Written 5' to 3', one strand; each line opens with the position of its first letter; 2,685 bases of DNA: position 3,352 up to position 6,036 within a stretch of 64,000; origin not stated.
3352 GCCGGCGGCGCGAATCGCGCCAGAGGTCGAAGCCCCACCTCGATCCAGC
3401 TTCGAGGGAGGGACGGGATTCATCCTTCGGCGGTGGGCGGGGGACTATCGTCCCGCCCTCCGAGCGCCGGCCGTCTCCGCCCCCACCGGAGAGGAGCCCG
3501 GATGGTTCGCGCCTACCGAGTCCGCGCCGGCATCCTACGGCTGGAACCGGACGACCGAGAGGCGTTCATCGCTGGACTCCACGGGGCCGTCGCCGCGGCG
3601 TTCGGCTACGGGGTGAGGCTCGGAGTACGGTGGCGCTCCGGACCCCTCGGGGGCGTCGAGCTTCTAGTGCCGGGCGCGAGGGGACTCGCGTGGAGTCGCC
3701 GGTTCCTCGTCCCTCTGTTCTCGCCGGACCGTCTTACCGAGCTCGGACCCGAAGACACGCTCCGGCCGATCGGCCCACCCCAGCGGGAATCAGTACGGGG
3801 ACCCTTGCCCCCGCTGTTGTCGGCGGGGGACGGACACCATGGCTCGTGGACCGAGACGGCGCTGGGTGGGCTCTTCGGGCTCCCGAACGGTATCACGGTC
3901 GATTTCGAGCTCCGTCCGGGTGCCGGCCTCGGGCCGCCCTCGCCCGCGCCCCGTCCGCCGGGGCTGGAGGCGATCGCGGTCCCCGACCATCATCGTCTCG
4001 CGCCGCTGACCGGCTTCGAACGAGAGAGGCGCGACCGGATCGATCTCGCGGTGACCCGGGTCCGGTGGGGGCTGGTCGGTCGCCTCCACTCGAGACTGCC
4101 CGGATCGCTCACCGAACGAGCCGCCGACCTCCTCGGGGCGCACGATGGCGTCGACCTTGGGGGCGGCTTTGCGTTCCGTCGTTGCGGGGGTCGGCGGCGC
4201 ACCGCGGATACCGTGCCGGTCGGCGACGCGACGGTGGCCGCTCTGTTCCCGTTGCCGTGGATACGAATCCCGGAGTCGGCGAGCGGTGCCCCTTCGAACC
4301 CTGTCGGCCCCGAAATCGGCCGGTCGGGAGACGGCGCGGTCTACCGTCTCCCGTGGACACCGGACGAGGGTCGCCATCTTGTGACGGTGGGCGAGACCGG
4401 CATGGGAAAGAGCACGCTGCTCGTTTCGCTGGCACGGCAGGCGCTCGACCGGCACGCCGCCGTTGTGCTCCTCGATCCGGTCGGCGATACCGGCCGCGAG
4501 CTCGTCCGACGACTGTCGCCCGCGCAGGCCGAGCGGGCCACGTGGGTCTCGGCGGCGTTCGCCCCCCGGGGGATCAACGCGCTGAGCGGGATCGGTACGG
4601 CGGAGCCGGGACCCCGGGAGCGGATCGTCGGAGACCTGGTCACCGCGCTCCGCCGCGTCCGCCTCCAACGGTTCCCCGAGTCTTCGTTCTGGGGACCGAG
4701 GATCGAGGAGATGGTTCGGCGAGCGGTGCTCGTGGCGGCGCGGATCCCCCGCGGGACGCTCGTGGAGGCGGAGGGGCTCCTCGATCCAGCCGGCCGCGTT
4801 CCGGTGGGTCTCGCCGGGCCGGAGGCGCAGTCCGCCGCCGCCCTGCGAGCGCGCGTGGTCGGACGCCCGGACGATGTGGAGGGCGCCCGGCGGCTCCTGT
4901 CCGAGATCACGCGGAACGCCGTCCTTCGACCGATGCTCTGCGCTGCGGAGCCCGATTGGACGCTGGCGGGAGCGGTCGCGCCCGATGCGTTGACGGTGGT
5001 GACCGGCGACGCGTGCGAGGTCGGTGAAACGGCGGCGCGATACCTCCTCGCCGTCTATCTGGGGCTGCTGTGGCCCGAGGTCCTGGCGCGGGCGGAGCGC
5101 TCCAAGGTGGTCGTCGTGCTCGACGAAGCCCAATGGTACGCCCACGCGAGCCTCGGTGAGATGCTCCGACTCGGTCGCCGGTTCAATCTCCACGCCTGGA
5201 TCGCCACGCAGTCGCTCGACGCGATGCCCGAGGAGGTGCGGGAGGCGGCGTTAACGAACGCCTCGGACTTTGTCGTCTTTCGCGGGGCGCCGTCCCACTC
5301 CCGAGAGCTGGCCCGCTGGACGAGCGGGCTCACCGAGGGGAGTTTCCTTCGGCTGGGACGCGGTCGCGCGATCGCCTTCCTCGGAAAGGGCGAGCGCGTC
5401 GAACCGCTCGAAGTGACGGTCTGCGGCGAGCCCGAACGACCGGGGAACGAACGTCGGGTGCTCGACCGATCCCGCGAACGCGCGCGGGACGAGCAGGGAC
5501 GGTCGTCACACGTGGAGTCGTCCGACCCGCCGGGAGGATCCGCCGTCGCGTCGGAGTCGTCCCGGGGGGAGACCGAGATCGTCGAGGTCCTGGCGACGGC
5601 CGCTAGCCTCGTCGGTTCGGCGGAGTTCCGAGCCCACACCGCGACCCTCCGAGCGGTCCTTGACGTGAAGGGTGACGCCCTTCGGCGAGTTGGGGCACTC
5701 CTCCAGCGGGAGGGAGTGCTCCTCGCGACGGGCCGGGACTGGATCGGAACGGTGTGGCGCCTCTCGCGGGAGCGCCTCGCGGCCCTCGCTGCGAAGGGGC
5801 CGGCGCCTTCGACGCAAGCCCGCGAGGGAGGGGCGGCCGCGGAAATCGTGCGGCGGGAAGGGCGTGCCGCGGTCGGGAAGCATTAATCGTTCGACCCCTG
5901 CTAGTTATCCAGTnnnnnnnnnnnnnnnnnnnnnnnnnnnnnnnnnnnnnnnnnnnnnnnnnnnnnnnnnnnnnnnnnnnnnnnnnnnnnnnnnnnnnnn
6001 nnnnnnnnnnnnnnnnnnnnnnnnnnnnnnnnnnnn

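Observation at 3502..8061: Four-gene operon: a HerA/FtsK-like ATPase followed by three tandem KaiC/RecA-like paralogs, one intact and two with degenerate P-loops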

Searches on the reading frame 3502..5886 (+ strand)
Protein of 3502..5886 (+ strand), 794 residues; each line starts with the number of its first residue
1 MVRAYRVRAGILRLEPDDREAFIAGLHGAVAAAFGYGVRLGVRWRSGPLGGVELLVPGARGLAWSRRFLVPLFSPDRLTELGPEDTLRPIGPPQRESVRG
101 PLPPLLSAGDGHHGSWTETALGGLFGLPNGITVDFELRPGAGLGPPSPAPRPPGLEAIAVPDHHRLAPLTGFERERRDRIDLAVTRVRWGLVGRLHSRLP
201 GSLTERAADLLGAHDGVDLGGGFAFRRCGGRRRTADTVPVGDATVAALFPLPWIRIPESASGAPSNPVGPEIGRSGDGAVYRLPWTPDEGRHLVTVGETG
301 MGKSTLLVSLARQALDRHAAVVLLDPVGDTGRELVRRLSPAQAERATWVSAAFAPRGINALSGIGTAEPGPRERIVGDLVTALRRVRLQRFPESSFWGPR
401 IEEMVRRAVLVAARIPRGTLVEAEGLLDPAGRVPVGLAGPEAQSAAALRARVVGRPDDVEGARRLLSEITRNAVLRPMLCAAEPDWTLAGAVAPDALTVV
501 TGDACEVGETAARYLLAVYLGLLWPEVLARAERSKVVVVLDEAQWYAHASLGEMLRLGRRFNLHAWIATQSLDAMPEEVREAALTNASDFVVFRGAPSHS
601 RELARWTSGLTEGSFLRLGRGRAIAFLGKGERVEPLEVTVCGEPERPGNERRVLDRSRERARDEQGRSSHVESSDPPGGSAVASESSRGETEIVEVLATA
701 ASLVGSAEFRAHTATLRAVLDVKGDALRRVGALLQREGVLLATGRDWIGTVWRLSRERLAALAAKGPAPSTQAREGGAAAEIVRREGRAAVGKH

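Call 7: search_protein_families(library=pfam, proteins=[window:3502-5886:+], max_evalue=0.1)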
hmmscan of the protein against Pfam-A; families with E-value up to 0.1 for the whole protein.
window:3502-5886:+ (794 aa): 12 families
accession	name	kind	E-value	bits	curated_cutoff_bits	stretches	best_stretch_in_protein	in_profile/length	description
PF13191.12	AAA_16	-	3e-07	31.5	32.6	1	290-362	24-103/167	AAA ATPase domain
PF13401.12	AAA_22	-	6.9e-06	26.8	27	1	290-337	5-53/130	AAA domain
PF01935.23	DUF87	-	1.3e-05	25.8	23.2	1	291-329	24-63/220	Helicase HerA, central domain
PF12846.13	AAA_10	-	0.0007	19.2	27.5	0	529-582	235-293/362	AAA-like domain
PF00006.31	ATP-synt_ab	-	0.0048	17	29.5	0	289-339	13-61/213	ATP synthase alpha/beta family, nucleotide-binding domain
PF10412.15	TrwB_AAD_bind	-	0.015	14.6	20.5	1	288-329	13-54/387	Type IV secretion-system coupling protein DNA-binding domain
PF00005.33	ABC_tran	-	0.02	15.9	25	1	286-314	7-35/137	ABC transporter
PF25199.1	nSTAND_NTPase5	-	0.028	14.7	34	0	284-327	35-79/145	Novel STAND NTPase 5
PF12696.13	TraG-D_C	-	0.039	14.3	22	1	536-606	2-74/126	TraM recognition site of TraD and TraG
PF20720.3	nSTAND3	-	0.071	13.2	27.2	0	291-325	18-52/155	Novel STAND NTPase 3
PF13481.12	AAA_25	-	0.078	13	27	0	290-325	33-79/195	AAA domain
PF05729.18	NACHT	-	0.085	13.1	26.7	0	293-317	3-27/167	NACHT domain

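Call 8: search_protein_families(library=ncbifam, proteins=[window:3502-5886:+], max_evalue=0.1)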
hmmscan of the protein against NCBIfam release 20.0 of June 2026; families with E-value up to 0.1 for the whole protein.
window:3502-5886:+ (794 aa): 8 families
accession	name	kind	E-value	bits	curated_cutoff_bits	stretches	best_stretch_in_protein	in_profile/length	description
TIGR03743.1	SXT_TraD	subfamily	2.4e-05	23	366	1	292-339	177-222/636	conjugative transfer system coupling protein TraD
TIGR03754.1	conj_TOL_TraD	equivalog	0.0035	15.9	647.55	1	291-346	181-233/643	type IV conjugative transfer system coupling protein TraD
NF053655.1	CedD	equivalog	0.006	15.3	600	0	291-329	222-260/527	DNA-translocating ATPase CedD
TIGR02323.1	CP_lyasePhnK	equivalog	0.01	15.3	302.85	1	290-325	27-62/239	phosphonate C-P lyase system protein PhnK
NF041017.1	DNA_import_CedB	equivalog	0.022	13.4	700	1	289-337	274-323/590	DNA import protein CedB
TIGR02546.1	III_secr_ATP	equivalog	0.041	12.6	604.75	1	289-335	145-188/423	type III secretion system ATPase SctN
NF042943.1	HerA_antiphage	equivalog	0.047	12.2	800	0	556-597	467-504/566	anti-phage-associated helicase HerA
NF038214.1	IS21_help_AAA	equivalog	0.06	13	200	1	289-323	89-123/232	IS21-like element helper ATPase IstB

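Call 9: search_protein_families(library=padloc, proteins=[window:3502-5886:+], max_evalue=0.1)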
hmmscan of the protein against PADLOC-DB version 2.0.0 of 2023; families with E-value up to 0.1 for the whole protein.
window:3502-5886:+ (794 aa): 9 families
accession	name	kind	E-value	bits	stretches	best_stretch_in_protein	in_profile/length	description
PDLC04140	mad8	-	2.2e-15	55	1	289-612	26-270/314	mads_8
PDLC01055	HerA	-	8.6e-05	19.5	1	292-329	159-198/532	Type III coevolved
PDLC04103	HerA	-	0.0012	15.3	1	290-329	172-211/579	-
PDLC02185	HerA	-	0.011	12.5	0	290-325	164-200/585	-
PDLC04105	HerA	-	0.013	12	1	291-329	167-206/576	-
PDLC02684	DndH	-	0.018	10.5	1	535-575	1598-1641/1715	DndH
PDLC04492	PDC-M17B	-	0.03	12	1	453-491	114-152/238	-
PDLC04100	HerA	-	0.044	10.4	0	556-600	473-513/580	-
PDLC00303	PtuA1|PtuA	-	0.09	9.8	0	294-324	16-46/386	AAA ATPase domain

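Call 13: find_homologous_proteins(query=window:3502-5886:+)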
Query window:3502-5886:+ (794 aa): 109 proteins with E <= 0.001 among 8000 candidates.
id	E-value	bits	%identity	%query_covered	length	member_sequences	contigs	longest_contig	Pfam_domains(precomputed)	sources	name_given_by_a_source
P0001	0.0e+0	1735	100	100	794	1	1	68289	PF01935.24,PF13401.13,PF13191.13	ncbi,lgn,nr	ncbi:MAG TPA: DUF87 domain-containing protein [Thermoplasmata archaeon]|nr:DUF87 domain-containing p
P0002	6.6e-266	903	61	97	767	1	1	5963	PF01935.24,PF13401.13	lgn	-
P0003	3.6e-151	523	42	97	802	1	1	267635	PF01935.24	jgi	jgi:Helicase HerA, central domain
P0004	2.8e-148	514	43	95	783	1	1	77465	PF13401.13,PF13191.13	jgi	jgi:hypothetical protein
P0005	5.9e-126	440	48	63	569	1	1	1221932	PF13401.13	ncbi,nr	ncbi:MAG: ATP-binding protein [Thermoplasmata archaeon]|nr:ATP-binding protein [Thermoplasmata archa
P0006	3.4e-125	438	38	94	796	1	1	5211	PF01935.24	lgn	-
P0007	2.7e-117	411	41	94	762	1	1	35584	PF13191.13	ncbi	-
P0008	3.1e-117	411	41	94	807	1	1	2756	PF13191.13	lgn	-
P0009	3.7e-115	404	39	94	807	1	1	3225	-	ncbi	-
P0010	4.0e-115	404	41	96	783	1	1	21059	PF01935.24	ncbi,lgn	-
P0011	7.0e-115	403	37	97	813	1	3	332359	PF01935.24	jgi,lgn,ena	jgi:hypothetical protein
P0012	7.8e-114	400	42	84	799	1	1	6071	PF01935.24,PF13401.13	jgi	jgi:hypothetical protein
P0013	2.7e-113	398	37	93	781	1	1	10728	PF01935.24,PF13191.13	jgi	jgi:uncharacterized protein DUF87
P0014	2.8e-113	398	39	96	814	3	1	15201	PF01935.24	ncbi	-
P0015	2.9e-111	391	37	98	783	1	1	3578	PF01935.24,PF13191.13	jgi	jgi:uncharacterized protein DUF87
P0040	3.0e-100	355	44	61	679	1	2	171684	PF01935.24,PF13401.13,PF13191.13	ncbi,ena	-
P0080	4.6e-78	282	41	63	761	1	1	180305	PF01935.24,PF13191.13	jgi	jgi:hypothetical protein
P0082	2.9e-58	216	36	59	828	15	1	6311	PF10412.16,PF01935.24,PF13191.13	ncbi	-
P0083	1.4e-23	102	33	42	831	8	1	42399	PF10412.16,PF02534.21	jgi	jgi:Type IV secretion-system coupling protein DNA-binding domain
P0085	1.4e-19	88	29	56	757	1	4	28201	PF10412.16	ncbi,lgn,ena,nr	ncbi:MAG: type IV secretion system DNA-binding domain-containing protein [Actinomycetota bacterium]|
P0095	9.8e-13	66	29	46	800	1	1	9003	PF26449.1,PF10412.16,PF01935.24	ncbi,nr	ncbi:type IV secretion system DNA-binding domain-containing protein [Streptomyces sp. T-3]|nr:type I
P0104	6.7e-7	46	26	49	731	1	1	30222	-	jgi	jgi:hypothetical protein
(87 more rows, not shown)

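Call 14: find_encoding_contigs(protein=P0003, flank=8000, max_places=2)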
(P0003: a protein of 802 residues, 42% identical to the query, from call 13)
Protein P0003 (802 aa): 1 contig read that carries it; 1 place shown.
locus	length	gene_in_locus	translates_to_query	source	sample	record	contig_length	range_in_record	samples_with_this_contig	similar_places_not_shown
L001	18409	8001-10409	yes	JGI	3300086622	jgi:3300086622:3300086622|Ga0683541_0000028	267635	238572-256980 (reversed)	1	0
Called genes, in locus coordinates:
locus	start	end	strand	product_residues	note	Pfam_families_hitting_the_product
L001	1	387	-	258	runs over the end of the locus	PF00575:S1, PF07541:EIF_2_alpha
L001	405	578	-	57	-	PF01667:Ribosomal_S27e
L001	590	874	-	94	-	PF00935:Ribosomal_L44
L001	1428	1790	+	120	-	-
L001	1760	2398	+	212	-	PF00687:Ribosomal_L1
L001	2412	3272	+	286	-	PF00466:Ribosomal_L10, PF17777:RL10P_insert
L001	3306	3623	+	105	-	PF00428:Ribosomal_60s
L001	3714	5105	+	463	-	PF13230:GATase_4, PF13522:GATase_6, PF13537:GATase_7, PF00156:Pribosyltran (weak)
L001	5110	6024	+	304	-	PF01798:Nop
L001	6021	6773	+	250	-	PF01269:Fibrillarin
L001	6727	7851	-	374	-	PF01926:MMR_HSR1, PF02421:FeoB_N, PF16897:MMR_HSR1_Xtn, PF02824:TGS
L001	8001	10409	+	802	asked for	PF01935:DUF87 (weak)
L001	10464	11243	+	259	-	PF13481:AAA_25, PF06745:ATPase, PF23442:DUF7125 (weak)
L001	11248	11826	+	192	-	-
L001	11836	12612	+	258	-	PF06745:ATPase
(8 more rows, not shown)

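Call 15: find_encoding_contigs(protein=P0005, flank=8000, max_places=2)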
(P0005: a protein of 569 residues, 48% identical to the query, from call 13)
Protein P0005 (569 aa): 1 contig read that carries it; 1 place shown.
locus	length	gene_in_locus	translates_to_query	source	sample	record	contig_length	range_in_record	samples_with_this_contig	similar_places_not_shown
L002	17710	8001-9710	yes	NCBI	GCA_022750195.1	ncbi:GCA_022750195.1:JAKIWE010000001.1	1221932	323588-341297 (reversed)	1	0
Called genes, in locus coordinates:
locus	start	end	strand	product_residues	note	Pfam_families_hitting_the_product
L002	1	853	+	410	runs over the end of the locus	PF05977:MFS_3, PF07690:MFS_1, PF13347:MFS_2 (weak)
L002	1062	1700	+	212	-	PF00687:Ribosomal_L1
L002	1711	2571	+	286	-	PF00466:Ribosomal_L10, PF17777:RL10P_insert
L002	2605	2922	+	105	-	PF00428:Ribosomal_60s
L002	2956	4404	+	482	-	PF13522:GATase_6, PF13230:GATase_4, PF13537:GATase_7, PF00156:Pribosyltran (weak)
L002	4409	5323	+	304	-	PF01798:Nop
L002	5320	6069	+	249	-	PF01269:Fibrillarin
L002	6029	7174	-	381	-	PF02421:FeoB_N, PF01926:MMR_HSR1, PF16897:MMR_HSR1_Xtn, PF02824:TGS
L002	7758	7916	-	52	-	-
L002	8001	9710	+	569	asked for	PF13401:AAA_22 (faint)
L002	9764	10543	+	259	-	PF13481:AAA_25 (weak), PF06745:ATPase, PF23442:DUF7125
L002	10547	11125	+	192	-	-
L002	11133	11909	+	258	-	PF06745:ATPase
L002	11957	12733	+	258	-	PF09754:PAC2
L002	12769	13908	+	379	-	PF02636:Methyltransf_28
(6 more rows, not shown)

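Call 16: find_encoding_contigs(protein=P0080, flank=8000, max_places=2)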
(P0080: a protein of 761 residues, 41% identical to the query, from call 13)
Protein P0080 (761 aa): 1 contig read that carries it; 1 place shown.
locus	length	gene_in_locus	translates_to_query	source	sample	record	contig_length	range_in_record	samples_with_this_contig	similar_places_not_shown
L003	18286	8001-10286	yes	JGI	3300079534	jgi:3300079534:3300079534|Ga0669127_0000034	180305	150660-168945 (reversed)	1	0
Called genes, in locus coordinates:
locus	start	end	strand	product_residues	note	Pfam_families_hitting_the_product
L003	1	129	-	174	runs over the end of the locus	PF09824:ArsR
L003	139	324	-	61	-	PF04135:Nop10p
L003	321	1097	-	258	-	PF00575:S1, PF07541:EIF_2_alpha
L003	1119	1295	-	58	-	PF01667:Ribosomal_S27e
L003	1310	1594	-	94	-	PF00935:Ribosomal_L44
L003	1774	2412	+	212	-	PF00687:Ribosomal_L1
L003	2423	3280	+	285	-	PF00466:Ribosomal_L10, PF17777:RL10P_insert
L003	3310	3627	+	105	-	PF00428:Ribosomal_60s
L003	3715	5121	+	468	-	PF13230:GATase_4 (weak), PF13522:GATase_6, PF13537:GATase_7, PF00156:Pribosyltran (weak)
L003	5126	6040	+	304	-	PF01798:Nop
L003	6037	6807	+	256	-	PF01269:Fibrillarin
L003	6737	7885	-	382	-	PF01926:MMR_HSR1, PF02421:FeoB_N, PF16897:MMR_HSR1_Xtn, PF02824:TGS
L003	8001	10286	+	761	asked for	PF01935:DUF87, PF13191:AAA_16 (faint)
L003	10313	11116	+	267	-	PF00154:RecA_N (faint), PF06745:ATPase, PF13481:AAA_25 (weak), PF23442:DUF7125 (faint)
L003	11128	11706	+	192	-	-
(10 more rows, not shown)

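Call 17: find_encoding_contigs(protein=P0082, flank=8000, max_places=3)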
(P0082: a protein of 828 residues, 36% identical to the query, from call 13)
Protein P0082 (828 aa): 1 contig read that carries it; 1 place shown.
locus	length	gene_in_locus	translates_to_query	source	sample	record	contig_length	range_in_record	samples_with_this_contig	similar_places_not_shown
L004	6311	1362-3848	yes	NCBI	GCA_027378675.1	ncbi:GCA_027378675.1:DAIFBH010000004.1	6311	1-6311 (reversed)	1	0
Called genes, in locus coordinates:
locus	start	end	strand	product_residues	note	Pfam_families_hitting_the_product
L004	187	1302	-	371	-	PF01926:MMR_HSR1, PF02421:FeoB_N, PF16897:MMR_HSR1_Xtn, PF02824:TGS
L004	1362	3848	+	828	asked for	PF01935:DUF87 (weak), PF10412:TrwB_AAD_bind (faint), PF13191:AAA_16 (faint)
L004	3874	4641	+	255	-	PF13481:AAA_25 (faint), PF06745:ATPase, PF23442:DUF7125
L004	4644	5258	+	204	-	PF06745:ATPase (weak)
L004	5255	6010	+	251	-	PF06745:ATPase, PF23442:DUF7125 (faint)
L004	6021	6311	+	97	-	?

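Call 18: find_encoding_contigs(protein=P0040, flank=8000, max_places=2)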
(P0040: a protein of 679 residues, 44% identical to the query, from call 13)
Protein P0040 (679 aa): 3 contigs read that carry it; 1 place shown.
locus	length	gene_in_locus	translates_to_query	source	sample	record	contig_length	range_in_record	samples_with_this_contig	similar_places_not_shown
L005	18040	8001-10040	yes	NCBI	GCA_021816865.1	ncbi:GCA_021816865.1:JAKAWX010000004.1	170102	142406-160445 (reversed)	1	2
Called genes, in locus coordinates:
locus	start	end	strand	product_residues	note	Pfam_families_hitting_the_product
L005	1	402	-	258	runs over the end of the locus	PF00575:S1, PF07541:EIF_2_alpha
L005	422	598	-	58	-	PF01667:Ribosomal_S27e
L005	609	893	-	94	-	PF00935:Ribosomal_L44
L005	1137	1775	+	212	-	PF00687:Ribosomal_L1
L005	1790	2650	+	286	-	PF00466:Ribosomal_L10, PF17777:RL10P_insert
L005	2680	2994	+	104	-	PF00428:Ribosomal_60s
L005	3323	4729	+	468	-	PF13230:GATase_4, PF13522:GATase_6, PF13537:GATase_7, PF00156:Pribosyltran (faint)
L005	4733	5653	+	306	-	PF01798:Nop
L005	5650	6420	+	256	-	PF01269:Fibrillarin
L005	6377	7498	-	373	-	PF01926:MMR_HSR1, PF02421:FeoB_N, PF16897:MMR_HSR1_Xtn, PF02824:TGS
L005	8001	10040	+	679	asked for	PF01935:DUF87 (weak), PF13191:AAA_16 (faint), PF13401:AAA_22 (faint)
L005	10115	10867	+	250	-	PF00154:RecA_N (weak), PF13481:AAA_25 (weak), PF06745:ATPase, PF23442:DUF7125 (faint)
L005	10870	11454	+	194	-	PF06745:ATPase (weak)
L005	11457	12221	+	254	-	PF06745:ATPase, PF23442:DUF7125 (faint)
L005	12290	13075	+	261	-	PF09754:PAC2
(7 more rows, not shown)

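Call 19: find_encoding_contigs(protein=P0083, flank=8000, max_places=2)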
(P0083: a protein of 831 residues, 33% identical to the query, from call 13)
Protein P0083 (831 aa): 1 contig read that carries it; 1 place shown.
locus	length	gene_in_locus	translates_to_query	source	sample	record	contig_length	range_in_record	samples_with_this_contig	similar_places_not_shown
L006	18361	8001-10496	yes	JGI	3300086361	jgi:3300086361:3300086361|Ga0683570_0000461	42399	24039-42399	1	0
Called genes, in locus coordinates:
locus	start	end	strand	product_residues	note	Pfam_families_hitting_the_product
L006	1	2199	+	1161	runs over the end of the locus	PF00271:Helicase_C (weak)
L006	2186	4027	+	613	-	PF09369:MZB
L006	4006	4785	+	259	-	PF13091:PLDc_2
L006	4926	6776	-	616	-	PF03235:GmrSD_N, PF07510:GmrSD_C (weak)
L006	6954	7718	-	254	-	PF08281:Sigma70_r4_2 (faint), PF12728:HTH_17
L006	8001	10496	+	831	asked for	PF02534:T4SS-DNA_transf (faint), PF10412:TrwB_AAD_bind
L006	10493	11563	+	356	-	PF13814:Replic_Relax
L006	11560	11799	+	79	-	-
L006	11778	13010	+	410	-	PF01637:ATPase_2, PF13191:AAA_16 (weak)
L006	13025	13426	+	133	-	PF01230:HIT (weak)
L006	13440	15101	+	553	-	PF00239:Resolvase, PF07508:Recombinase, PF13408:Zn_ribbon_recom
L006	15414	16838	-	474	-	PF00857:Isochorismatase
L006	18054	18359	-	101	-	?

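Call 40: search_solved_structures(query=window:3502-5886:+, max_evalue=1)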
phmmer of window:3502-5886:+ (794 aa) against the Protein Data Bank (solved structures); distinct sequences matched with E-value up to 1: 2.
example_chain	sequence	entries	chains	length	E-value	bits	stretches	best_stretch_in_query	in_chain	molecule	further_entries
1e9r_A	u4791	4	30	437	0.011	17.5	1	287-330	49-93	CONJUGAL TRANSFER PROTEIN TRWB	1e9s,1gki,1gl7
1gl6_A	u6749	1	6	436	0.011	17.5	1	287-330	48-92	ATPASE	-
